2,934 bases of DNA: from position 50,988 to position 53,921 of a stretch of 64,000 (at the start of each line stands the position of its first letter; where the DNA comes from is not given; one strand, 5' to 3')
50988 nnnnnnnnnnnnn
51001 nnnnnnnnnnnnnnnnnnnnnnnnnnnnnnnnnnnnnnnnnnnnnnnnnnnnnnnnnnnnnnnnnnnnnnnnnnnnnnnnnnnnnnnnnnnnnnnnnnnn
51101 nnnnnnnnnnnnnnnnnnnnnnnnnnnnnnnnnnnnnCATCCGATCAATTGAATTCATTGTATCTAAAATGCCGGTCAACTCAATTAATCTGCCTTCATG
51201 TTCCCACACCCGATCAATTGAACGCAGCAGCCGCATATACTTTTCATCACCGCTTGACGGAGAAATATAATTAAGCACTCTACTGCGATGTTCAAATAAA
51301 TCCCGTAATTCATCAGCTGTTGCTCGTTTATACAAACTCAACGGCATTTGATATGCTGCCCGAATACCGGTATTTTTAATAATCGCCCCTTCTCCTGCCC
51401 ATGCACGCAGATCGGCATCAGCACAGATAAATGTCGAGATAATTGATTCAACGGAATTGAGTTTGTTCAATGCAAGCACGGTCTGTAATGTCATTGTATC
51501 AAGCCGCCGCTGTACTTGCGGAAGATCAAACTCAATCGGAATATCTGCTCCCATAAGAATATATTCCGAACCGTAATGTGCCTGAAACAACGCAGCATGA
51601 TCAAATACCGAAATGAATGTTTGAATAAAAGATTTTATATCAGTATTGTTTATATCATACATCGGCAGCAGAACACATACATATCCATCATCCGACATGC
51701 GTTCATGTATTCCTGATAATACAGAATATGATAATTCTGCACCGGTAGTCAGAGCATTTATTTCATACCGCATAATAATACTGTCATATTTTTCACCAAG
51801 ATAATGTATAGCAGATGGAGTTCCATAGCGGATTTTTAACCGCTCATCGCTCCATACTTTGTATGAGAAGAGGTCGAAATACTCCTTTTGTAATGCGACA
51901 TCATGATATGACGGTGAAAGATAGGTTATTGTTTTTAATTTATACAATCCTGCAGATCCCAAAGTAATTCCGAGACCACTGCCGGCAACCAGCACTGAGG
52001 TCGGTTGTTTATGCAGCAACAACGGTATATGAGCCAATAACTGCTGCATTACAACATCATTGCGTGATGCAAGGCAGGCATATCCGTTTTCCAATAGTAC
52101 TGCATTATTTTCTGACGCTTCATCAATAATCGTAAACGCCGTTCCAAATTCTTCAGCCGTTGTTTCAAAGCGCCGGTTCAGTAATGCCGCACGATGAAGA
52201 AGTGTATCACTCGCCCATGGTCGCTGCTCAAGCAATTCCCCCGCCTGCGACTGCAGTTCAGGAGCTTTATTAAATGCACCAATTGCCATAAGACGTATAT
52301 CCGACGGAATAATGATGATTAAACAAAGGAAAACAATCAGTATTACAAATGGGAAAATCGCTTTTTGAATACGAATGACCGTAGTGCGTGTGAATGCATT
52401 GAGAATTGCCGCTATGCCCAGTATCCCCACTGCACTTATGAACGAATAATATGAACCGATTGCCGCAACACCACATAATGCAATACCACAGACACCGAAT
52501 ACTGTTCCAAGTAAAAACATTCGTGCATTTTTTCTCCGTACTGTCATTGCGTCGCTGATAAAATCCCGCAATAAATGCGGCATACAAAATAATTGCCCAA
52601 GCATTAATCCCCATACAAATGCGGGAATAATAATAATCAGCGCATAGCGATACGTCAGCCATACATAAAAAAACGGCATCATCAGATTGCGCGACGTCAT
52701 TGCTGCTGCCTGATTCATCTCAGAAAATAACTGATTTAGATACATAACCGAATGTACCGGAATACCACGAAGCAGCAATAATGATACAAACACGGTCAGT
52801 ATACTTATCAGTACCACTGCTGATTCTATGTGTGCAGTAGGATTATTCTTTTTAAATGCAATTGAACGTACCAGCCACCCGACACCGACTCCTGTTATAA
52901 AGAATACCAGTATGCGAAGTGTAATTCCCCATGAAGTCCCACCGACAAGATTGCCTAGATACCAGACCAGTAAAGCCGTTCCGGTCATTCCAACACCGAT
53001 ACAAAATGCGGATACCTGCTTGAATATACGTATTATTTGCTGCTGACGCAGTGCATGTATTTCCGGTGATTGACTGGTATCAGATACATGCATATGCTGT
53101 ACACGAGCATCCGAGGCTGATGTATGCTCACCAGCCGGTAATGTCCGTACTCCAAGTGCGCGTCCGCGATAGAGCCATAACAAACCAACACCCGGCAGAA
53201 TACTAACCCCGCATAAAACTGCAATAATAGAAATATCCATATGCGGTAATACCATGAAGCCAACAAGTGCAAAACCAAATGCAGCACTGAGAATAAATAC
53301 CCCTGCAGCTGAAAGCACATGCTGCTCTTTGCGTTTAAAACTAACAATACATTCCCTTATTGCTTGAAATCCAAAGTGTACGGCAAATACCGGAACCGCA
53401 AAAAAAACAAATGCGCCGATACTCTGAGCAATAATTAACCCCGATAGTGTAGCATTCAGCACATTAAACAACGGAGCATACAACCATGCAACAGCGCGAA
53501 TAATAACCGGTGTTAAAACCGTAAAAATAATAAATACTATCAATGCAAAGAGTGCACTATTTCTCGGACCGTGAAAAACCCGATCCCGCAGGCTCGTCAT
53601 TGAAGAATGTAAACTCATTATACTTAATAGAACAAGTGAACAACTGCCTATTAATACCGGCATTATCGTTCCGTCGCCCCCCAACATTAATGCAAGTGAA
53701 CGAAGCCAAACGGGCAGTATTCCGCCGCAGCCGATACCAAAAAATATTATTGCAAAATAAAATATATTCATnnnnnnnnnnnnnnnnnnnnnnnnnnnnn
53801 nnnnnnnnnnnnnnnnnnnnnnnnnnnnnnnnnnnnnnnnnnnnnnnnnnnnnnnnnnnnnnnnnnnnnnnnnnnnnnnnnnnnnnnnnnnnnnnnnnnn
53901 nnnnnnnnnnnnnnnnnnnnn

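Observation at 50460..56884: Tandem, translationally coupled >1000-aa paralogs: polytopic membrane domain + spermidine-synthase-like fold + TPR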

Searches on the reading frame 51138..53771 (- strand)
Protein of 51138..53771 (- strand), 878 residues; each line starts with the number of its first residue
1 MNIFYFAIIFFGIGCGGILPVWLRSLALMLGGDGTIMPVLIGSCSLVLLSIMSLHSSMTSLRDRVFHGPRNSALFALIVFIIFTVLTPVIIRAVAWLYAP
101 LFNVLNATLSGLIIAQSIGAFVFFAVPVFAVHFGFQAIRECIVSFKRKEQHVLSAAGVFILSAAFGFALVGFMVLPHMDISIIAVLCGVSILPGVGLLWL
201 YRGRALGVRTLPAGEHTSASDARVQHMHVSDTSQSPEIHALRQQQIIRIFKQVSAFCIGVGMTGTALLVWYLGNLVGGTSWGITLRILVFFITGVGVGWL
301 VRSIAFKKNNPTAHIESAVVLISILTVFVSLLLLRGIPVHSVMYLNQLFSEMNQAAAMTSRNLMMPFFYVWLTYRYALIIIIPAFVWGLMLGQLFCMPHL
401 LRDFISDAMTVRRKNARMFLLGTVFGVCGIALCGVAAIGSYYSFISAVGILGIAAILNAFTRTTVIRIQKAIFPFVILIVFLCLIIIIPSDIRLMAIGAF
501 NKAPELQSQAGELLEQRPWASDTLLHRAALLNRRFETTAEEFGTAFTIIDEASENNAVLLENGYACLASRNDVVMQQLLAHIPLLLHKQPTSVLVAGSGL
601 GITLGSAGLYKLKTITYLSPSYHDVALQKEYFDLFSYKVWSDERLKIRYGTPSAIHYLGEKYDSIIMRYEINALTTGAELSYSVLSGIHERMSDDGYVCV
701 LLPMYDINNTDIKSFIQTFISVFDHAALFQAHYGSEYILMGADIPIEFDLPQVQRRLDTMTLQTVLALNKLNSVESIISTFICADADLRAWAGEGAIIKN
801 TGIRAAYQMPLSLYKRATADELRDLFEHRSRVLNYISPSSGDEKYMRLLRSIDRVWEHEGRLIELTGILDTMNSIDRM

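Call 13: find_homologous_proteins(query=window:51138-53771:-)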
Query seq(878 aa) (878 aa): 4 proteins with E <= 0.001 among 8000 candidates.
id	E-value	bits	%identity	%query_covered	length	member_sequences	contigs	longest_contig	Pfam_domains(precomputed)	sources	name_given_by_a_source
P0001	0.0e+0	1949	100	100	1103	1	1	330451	PF14559.13,PF13432.13,PF13428.13,PF07719.24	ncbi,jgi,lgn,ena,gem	-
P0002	2.0e-9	55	25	32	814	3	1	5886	PF01564.24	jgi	jgi:spermidine synthase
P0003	7.7e-8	49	20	36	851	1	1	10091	PF01564.24,PF07690.22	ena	-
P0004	9.6e-7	46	22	33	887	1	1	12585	PF01564.24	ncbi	-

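Call 14: find_encoding_contigs(protein=P0001, flank=10000, max_places=6)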
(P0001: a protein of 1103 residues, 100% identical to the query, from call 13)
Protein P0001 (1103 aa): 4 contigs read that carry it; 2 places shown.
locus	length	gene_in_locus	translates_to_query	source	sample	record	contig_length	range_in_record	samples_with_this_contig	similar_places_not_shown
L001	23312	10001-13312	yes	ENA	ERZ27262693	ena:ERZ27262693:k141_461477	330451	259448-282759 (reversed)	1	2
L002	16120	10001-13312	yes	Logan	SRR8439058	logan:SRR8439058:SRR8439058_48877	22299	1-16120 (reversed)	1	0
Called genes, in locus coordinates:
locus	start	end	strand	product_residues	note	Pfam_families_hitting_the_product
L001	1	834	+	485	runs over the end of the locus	PF00478:IMPDH, PF03060:NMO (faint), PF00571:CBS, PF01070:FMN_dh (weak)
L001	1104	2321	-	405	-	PF00871:Acetate_kinase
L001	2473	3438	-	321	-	-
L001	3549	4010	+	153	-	PF01451:LMWPc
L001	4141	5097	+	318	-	-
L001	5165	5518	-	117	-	PF10779:XhlA (weak)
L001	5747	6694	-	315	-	PF00669:Flagellin_N, PF00700:Flagellin_C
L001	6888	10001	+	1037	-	PF21033:RMD1-3 (faint), PF13428:TPR_14 (faint), PF13431:TPR_17 (faint), PF23914:TPR_CcmH_CycH (faint), PF25063:ARM_TT21_C (faint), PF13432:TPR_16 (weak), PF14559:TPR_19 (weak), PF07719:TPR_2 (weak), +2 more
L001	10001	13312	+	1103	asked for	PF13428:TPR_14 (faint), PF13432:TPR_16 (faint), PF07719:TPR_2 (faint), PF14559:TPR_19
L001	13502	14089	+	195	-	PF13580:SIS_2, PF01380:SIS (faint)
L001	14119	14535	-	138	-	-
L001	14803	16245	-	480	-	PF08308:PEGA, PF13620:CarboxypepD_reg (faint), PF08308:PEGA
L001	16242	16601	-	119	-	PF00072:Response_reg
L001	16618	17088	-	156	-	PF13690:CheX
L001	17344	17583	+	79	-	-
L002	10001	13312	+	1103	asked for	PF13428:TPR_14 (faint), PF13432:TPR_16 (faint), PF07719:TPR_2 (faint), PF14559:TPR_19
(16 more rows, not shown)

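Call 32: search_protein_representatives(alignment_id=A2)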
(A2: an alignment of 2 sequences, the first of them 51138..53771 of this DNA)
Query: 2 sequences, 925 profile positions. Proteins with E-value up to 0.001 (for the whole library): 7076; up to 1e-10: 2609; up to 1e-30: 7. The best 150 are listed.
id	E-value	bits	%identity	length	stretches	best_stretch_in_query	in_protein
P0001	0.0e+00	1636.7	-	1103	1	1-925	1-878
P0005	0.0e+00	1414.9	-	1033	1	5-915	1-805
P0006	1.0e-35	140.0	-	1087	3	570-858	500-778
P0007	5.3e-32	127.7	-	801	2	572-858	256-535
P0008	1.6e-31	126.1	-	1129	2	570-857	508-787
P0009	3.4e-31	125.0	-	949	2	572-843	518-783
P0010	4.7e-31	124.5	-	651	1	570-839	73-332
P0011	1.5e-30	122.9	-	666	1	590-873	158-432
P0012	2.0e-29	119.2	-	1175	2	590-830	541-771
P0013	7.4e-29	117.2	-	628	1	591-861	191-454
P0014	9.3e-29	116.9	-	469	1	571-869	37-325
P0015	1.2e-28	116.6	-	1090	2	572-914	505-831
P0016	2.2e-28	115.7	-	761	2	583-852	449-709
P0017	3.3e-28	115.1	-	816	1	572-898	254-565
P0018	5.9e-28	114.3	-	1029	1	549-910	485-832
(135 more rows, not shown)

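Call 48: list_cluster_members(proteins=[P0001, P0005, P0006, P0008, P0154])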
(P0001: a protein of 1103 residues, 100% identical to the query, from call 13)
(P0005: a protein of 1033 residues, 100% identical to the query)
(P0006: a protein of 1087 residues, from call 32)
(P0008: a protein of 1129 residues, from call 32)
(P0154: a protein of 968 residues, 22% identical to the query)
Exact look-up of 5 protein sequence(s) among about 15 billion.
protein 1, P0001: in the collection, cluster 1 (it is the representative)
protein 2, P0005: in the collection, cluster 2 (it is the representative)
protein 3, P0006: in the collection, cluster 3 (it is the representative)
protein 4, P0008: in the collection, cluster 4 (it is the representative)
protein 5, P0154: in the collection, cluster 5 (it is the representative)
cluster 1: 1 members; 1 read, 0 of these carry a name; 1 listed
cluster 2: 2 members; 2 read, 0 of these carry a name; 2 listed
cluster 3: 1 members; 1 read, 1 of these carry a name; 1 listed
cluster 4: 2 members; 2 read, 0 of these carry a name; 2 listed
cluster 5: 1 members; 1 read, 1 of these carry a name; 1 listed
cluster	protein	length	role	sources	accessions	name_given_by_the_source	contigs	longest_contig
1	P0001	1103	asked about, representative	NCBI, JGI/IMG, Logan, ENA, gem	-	-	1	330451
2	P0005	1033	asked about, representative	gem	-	-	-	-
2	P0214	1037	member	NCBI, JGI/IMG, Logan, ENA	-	-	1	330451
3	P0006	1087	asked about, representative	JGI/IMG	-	spermidine synthase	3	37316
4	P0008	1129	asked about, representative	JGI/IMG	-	-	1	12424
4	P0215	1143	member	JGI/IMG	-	-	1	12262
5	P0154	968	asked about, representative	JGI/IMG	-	spermidine synthase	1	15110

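Call 77: find_related_loci(query=A6, collection=metagenome_contigs, flank=7000)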
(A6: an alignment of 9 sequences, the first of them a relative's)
Query A6 (1129 aa) in metagenome_contigs; peptide patterns used: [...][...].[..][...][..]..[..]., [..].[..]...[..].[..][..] (x = any residue, [..] = any of these).
600 stretches matched a pattern (row limit reached: there are more); 584 encode a relative of the query (tblastn E <= 1e-3); the best 80 are kept; 80 distinct loci.
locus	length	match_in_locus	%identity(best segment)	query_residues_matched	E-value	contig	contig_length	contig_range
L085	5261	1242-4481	41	12-1073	0e+0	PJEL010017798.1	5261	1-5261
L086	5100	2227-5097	43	5-945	0e+0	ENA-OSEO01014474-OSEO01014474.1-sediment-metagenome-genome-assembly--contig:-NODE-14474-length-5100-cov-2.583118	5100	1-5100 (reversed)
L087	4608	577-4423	41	6-1022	0e+0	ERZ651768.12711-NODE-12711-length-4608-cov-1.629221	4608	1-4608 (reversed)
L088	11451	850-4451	38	5-1106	0e+0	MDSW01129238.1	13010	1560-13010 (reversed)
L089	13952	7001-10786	40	5-1041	0e+0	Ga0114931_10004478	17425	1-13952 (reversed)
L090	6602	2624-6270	40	6-1025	0e+0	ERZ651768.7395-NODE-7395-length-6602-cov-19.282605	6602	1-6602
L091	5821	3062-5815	41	10-1021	0e+0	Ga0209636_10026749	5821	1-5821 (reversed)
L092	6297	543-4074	40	5-1118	0e+0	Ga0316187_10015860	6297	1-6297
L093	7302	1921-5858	39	6-1030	0e+0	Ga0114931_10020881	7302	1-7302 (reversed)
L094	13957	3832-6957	36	5-1074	0e+0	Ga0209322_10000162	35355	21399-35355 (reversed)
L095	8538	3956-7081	36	5-1074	0e+0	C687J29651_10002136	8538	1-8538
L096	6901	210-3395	37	6-1074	0e+0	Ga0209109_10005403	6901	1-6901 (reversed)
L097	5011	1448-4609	38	1-1021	0e+0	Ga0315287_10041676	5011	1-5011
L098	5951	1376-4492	37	4-1075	0e+0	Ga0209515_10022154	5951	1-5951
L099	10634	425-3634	37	5-1106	0e+0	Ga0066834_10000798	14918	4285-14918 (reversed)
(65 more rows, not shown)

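Call 82: search_protein_families(library=ncbifam, proteins=[P0006, P0008, P0012], max_evalue=0.00001)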
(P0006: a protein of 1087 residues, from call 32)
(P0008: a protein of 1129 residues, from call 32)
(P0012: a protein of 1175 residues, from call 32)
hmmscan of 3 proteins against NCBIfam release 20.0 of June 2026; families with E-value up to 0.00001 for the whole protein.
P0006 (1087 aa): 13 families
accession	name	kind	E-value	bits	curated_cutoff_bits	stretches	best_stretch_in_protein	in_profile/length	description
NF002956.0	PRK03612.1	equivalog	3.6e-49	167.5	472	2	228-683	14-435/522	polyamine aminopropyltransferase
NF037959.1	MFS_SpdSyn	subfamily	4.7e-38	131.1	40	3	14-204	4-188/480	fused MFS/spermidine synthase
NF002010.0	PRK00811.1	equivalog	1.2e-29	103.5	260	1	513-694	41-222/287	polyamine aminopropyltransferase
TIGR00417.1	speE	equivalog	5.5e-27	94.7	249.55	1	497-693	19-214/271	spermidine synthase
TIGR02917.1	PEP_TPR_lipo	equivalog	8.4e-17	60.3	312.2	1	941-1080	415-555/899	XrtA/PEP-CTERM system TPR-repeat protein PrsT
TIGR02521.1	type_IV_pilW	equivalog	1.4e-13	51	154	1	940-1072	82-216/234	type IV pilus biogenesis/stability protein PilW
NF040959.1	MamA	equivalog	8.4e-13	48.2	200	1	936-1054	84-202/204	magnetosome protein MamA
NF002435.0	PRK01581.1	equivalog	1.4e-07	31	537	1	546-663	146-267/374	polyamine aminopropyltransferase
NF033758.1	gliding_GltE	equivalog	2.7e-07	29.9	225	1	980-1074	75-169/411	adventurous gliding motility TPR repeat lipoprotein GltE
NF008757.0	PRK11788.1-5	equivalog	6.4e-07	28.9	363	0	1003-1057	192-246/388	lipopolysaccharide assembly protein LapB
NF003380.0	PRK04457.1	equivalog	9e-07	28.2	304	1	545-674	64-189/265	polyamine aminopropyltransferase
NF033762.1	social_mot_Tgl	equivalog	2.3e-06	27.1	225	0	937-1018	45-127/252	social motility TPR repeat lipoprotein Tgl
TIGR02552.1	LcrH_SycD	equivalog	4.5e-06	26.4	104.8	0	969-1059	30-120/136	SycD/LcrH family type III secretion system chaperone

P0008 (1129 aa): 37 families (the best 25 are shown)
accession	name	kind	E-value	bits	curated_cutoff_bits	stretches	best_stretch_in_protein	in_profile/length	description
NF002956.0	PRK03612.1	equivalog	1.1e-46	159.4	472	2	244-691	21-436/522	polyamine aminopropyltransferase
NF037959.1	MFS_SpdSyn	subfamily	7.4e-45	153.6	40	3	15-197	2-178/480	fused MFS/spermidine synthase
TIGR02917.1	PEP_TPR_lipo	equivalog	6.6e-35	120.2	312.2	1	832-1115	465-743/899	XrtA/PEP-CTERM system TPR-repeat protein PrsT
NF040959.1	MamA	equivalog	1.1e-34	119.7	200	2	878-1032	45-199/204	magnetosome protein MamA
TIGR02521.1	type_IV_pilW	equivalog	4.7e-34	117.9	154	2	935-1126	28-220/234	type IV pilus biogenesis/stability protein PilW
TIGR00417.1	speE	equivalog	2e-30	106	249.55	1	499-698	13-212/271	spermidine synthase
NF002010.0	PRK00811.1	equivalog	4.9e-30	104.7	260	1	496-698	16-219/287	polyamine aminopropyltransferase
NF033762.1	social_mot_Tgl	equivalog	1.4e-22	80.3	225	3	846-1031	45-229/252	social motility TPR repeat lipoprotein Tgl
TIGR02552.1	LcrH_SycD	equivalog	4.3e-22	78.3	104.8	3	944-1034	24-114/136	SycD/LcrH family type III secretion system chaperone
NF047507.1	TPR_BatC_Lepto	exception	5e-22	78.4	175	0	1045-1103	28-86/214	TPR repeat-containing protein BatC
NF047371.1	FlcA_CTERM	equivalog_domain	1.4e-21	76.6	300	2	1009-1110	434-508/646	periplasmic flagellar collar protein FlcA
NF008391.2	PRK11189.1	equivalog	1.7e-20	73.7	250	1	1008-1105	67-163/297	lipoprotein NlpI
TIGR00990.1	3a0801s09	subfamily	8.4e-18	64.3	757.25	2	911-1033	338-460/615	mitochondrial import receptor subunit TOM70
NF033920.0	C39_PA2778_fam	equivalog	1.1e-15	57.8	150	0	975-1036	159-220/255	PA2778 family cysteine peptidase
NF002725.1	PRK02603.1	equivalog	2.8e-15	56.7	143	0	1019-1100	48-131/173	photosystem I assembly protein Ycf3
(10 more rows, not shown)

P0012 (1175 aa): 26 families (the best 25 are shown)
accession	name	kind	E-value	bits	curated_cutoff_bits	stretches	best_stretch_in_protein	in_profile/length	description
NF002956.0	PRK03612.1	equivalog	1.2e-46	159.2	472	2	256-706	18-437/522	polyamine aminopropyltransferase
NF037959.1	MFS_SpdSyn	subfamily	4.8e-40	137.7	40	2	29-233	3-192/480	fused MFS/spermidine synthase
TIGR02917.1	PEP_TPR_lipo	equivalog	3.5e-33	114.5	312.2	2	856-1051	648-836/899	XrtA/PEP-CTERM system TPR-repeat protein PrsT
NF040959.1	MamA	equivalog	1.3e-32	112.9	200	2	919-1047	74-202/204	magnetosome protein MamA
TIGR00417.1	speE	equivalog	2.7e-26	92.4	249.55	1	542-712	42-212/271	spermidine synthase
NF002010.0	PRK00811.1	equivalog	6.7e-25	87.9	260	1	543-712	49-219/287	polyamine aminopropyltransferase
TIGR02521.1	type_IV_pilW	equivalog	9.8e-23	80.9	154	1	954-1111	35-191/234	type IV pilus biogenesis/stability protein PilW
NF033762.1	social_mot_Tgl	equivalog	1.7e-19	70.1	225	0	985-1054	32-102/252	social motility TPR repeat lipoprotein Tgl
NF033758.1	gliding_GltE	equivalog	2e-17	63.3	225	1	1059-1155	226-322/411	adventurous gliding motility TPR repeat lipoprotein GltE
NF033920.0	C39_PA2778_fam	equivalog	1.3e-14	54.3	150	0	982-1048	188-254/255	PA2778 family cysteine peptidase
TIGR02552.1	LcrH_SycD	equivalog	3.1e-14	52.9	104.8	0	1068-1169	31-132/136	SycD/LcrH family type III secretion system chaperone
TIGR03939.1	PGA_TPR_OMP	equivalog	3e-12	45.6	366.65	2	922-1018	92-188/800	poly-beta-1,6 N-acetyl-D-glucosamine export porin PgaA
NF047371.1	FlcA_CTERM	equivalog_domain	6.7e-12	44.7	300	0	857-945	327-421/646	periplasmic flagellar collar protein FlcA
NF052415.1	T3SS_chap_SctY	equivalog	2.9e-10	40.6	70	0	857-944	20-105/106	type III secretion apparatus assembly chaperone SctY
NF002725.1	PRK02603.1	equivalog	3.9e-10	40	143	0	1027-1096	44-113/173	photosystem I assembly protein Ycf3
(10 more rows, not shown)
